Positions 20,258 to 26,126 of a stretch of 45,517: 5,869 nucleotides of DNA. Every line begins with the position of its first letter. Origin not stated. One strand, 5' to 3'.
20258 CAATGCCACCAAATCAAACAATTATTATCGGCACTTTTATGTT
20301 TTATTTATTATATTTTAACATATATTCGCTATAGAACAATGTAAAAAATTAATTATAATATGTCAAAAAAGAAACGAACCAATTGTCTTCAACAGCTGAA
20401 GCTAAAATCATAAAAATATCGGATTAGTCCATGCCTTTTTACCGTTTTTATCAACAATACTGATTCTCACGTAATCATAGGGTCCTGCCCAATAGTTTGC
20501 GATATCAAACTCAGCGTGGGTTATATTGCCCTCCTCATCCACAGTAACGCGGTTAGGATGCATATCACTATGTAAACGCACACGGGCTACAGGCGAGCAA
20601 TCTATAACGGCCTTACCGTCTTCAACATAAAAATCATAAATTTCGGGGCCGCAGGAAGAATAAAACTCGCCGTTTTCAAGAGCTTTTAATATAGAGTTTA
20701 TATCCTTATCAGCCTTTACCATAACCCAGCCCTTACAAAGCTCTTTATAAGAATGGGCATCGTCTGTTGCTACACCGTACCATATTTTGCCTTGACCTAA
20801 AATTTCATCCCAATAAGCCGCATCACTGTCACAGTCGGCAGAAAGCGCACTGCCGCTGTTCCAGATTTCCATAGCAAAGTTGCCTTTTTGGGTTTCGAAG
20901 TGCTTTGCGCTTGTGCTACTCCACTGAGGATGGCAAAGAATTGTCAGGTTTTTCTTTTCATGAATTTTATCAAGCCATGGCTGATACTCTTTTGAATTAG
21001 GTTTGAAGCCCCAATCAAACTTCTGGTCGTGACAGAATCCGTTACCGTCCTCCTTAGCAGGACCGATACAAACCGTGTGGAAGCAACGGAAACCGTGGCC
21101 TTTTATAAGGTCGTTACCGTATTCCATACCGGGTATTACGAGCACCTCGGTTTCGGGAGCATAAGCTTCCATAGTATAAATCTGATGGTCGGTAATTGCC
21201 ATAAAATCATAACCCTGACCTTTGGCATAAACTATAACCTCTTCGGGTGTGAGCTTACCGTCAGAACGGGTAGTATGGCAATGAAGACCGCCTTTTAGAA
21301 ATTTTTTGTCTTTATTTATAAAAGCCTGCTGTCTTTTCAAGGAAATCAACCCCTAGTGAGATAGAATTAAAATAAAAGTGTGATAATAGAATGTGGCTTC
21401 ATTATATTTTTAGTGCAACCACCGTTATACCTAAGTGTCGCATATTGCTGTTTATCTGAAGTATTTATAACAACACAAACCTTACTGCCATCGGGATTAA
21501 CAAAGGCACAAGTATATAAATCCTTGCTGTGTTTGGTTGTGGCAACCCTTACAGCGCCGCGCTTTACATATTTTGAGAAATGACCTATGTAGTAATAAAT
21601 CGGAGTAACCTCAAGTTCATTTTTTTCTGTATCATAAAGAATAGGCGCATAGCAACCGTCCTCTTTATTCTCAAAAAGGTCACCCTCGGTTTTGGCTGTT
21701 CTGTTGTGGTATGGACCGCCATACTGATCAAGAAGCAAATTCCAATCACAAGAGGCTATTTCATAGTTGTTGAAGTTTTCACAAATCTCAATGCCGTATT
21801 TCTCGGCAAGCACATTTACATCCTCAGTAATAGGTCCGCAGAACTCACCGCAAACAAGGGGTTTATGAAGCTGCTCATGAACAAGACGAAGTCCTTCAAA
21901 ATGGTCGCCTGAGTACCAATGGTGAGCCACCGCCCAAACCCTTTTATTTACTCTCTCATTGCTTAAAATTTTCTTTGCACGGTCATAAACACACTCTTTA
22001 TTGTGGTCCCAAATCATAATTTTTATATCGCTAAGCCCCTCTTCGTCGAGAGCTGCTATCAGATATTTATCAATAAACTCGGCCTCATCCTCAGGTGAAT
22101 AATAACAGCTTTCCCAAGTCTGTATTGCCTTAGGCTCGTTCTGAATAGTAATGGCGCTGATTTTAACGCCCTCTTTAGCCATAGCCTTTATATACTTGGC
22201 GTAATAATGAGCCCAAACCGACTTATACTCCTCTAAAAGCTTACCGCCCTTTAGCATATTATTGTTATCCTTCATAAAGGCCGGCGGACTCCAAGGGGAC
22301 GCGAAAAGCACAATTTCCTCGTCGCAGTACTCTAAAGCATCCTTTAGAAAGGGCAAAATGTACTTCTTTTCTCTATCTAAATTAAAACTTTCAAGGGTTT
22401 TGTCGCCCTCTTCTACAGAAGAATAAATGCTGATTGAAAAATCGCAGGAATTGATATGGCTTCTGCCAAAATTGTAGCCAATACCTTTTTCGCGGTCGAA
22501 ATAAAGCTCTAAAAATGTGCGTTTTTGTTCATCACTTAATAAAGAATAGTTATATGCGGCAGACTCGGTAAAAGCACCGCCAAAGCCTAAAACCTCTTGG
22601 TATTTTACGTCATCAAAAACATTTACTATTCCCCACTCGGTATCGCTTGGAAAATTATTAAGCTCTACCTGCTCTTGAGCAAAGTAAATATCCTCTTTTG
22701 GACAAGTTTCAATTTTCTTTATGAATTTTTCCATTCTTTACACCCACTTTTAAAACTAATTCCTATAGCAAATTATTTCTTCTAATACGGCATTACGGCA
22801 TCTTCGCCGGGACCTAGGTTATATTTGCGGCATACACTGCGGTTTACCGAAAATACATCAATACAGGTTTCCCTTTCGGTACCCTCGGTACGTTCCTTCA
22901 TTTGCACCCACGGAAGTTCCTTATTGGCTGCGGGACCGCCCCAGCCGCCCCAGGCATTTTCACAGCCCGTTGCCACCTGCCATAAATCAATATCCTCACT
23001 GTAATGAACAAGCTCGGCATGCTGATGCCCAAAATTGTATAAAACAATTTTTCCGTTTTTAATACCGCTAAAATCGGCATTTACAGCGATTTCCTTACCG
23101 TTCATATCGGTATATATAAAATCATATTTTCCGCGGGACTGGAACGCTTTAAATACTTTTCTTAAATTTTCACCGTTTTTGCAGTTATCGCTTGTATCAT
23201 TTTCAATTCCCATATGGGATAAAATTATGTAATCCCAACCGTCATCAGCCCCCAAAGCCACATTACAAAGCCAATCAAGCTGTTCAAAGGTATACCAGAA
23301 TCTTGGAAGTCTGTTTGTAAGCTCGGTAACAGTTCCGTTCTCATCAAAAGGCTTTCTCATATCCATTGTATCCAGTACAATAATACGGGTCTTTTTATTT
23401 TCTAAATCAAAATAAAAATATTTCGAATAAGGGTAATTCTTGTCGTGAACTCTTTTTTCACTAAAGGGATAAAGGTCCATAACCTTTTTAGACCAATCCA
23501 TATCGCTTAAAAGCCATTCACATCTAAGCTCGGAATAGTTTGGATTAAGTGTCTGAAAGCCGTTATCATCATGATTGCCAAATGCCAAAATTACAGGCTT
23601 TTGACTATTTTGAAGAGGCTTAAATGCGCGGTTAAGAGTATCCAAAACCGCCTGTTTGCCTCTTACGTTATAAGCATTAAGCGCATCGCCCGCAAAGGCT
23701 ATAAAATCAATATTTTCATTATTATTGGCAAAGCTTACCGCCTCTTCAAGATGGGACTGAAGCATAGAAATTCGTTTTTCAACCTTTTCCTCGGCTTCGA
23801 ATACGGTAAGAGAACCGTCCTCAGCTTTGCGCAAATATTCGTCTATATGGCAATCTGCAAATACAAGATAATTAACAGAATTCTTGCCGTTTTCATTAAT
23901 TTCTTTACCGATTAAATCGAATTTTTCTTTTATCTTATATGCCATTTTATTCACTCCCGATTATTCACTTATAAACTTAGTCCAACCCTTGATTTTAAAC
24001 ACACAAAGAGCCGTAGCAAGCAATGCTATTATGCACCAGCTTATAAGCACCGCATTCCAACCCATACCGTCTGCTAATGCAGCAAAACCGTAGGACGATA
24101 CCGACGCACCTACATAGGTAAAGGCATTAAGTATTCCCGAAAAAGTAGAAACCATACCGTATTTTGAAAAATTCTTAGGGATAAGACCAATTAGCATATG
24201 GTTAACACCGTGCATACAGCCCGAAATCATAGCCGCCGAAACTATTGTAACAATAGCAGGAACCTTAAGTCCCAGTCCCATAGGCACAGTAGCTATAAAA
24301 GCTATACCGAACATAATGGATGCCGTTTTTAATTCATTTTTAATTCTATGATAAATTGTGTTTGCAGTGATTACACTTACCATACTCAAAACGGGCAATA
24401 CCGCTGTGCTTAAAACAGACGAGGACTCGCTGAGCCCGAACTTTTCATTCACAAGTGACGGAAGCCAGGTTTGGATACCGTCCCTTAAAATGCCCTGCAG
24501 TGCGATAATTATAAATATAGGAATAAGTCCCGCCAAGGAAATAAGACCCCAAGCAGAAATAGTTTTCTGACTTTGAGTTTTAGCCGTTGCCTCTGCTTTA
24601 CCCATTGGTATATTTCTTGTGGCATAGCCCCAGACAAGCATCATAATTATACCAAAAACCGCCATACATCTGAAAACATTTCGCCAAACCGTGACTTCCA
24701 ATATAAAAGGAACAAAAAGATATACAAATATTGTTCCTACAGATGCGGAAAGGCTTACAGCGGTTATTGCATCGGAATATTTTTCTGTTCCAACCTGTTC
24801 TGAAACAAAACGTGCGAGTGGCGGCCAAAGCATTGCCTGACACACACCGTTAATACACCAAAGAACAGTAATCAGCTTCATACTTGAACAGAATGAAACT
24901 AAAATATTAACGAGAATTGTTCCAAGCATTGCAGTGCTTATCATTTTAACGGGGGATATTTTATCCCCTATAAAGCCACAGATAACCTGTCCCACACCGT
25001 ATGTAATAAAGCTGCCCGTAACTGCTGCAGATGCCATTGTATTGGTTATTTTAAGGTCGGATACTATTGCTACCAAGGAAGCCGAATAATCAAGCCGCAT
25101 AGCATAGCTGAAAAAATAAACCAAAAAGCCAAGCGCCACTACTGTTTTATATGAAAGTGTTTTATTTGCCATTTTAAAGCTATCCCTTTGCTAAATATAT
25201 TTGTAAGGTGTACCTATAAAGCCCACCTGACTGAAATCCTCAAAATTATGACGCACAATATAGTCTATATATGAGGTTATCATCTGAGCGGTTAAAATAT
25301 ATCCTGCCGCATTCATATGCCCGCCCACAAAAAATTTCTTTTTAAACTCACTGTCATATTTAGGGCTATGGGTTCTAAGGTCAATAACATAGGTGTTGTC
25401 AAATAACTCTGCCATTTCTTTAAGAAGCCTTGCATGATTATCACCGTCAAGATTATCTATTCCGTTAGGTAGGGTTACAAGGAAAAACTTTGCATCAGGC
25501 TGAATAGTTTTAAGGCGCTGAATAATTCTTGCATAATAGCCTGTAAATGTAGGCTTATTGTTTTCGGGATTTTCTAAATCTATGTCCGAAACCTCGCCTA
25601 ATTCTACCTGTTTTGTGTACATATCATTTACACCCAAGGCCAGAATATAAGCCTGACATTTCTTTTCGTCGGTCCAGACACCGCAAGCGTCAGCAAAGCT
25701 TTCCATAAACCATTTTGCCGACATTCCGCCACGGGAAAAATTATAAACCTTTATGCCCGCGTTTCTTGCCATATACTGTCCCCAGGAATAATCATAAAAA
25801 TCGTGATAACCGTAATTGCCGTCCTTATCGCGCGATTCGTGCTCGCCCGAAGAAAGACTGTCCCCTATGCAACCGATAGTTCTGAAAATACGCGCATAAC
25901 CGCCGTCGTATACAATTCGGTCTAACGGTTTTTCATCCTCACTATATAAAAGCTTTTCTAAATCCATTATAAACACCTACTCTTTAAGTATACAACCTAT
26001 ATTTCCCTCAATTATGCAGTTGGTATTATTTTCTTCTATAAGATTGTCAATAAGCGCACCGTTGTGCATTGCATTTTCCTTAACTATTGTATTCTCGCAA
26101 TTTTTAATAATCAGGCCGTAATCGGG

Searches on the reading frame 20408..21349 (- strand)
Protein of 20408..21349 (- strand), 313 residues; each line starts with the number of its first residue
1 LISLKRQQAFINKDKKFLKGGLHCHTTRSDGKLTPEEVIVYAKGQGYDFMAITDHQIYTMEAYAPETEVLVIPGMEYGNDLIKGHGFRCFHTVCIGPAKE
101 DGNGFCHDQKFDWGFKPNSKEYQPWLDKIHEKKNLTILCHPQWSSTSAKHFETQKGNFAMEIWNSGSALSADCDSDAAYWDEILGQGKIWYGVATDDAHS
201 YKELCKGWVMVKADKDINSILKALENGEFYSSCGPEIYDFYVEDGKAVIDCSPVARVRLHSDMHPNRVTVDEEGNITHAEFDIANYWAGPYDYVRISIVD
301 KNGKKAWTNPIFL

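Call 7: search_protein_families(library=pfam, proteins=[window:20408-21349:-], max_evalue=0.01)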
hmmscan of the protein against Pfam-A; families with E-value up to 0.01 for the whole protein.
window:20408-21349:- (313 aa): 1 family
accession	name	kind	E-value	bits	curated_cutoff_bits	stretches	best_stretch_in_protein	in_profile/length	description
PF02811.25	PHP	-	6.5e-06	27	26.4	1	22-76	2-62/164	PHP domain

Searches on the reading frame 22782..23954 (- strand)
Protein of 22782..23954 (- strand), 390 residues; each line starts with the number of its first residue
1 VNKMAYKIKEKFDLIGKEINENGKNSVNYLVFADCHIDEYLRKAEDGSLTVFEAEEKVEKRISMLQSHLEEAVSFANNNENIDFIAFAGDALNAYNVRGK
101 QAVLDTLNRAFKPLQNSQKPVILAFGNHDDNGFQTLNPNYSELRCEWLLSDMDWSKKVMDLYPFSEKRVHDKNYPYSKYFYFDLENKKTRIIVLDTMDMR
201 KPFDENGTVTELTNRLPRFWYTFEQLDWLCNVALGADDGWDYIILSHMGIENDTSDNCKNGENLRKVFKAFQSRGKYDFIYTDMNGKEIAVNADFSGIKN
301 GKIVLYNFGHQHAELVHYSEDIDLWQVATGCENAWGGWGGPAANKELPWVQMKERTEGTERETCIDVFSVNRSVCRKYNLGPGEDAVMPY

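Call 7: search_protein_families(library=pfam, proteins=[window:22782-23954:-], max_evalue=0.01)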
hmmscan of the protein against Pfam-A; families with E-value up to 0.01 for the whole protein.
window:22782-23954:- (390 aa): 1 family
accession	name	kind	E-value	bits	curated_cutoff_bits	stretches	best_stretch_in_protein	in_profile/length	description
PF00149.33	Metallophos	-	5.5e-09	37.2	21.5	1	30-270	4-173/191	Calcineurin-like phosphoesterase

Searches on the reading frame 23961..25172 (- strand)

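Call 7: search_protein_families(library=pfam, proteins=[window:23961-25172:-], max_evalue=0.01)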
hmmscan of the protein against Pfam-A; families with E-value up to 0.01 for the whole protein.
window:23961-25172:- (403 aa): 1 family
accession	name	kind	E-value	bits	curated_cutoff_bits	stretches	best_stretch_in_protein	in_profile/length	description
PF07690.21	MFS_1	-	6.1e-34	117.9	33.4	1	15-359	4-346/347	Major Facilitator Superfamily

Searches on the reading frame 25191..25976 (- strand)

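Call 7: search_protein_families(library=pfam, proteins=[window:25191-25976:-], max_evalue=0.01)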
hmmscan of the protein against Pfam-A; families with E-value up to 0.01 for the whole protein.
window:25191-25976:- (261 aa): 3 families
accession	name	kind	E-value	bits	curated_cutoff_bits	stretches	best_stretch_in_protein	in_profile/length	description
PF13472.12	Lipase_GDSL_2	-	3.3e-12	47.7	32.9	1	36-226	1-176/178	GDSL-like Lipase/Acylhydrolase family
PF00657.28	Lipase_GDSL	-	6.4e-10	40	23.6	1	34-230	1-205/208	GDSL-like Lipase/Acylhydrolase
PF21655.3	L544_NTransf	-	0.0069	16.7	27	1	129-217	39-129/193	L544, nucleotidyltransferase domain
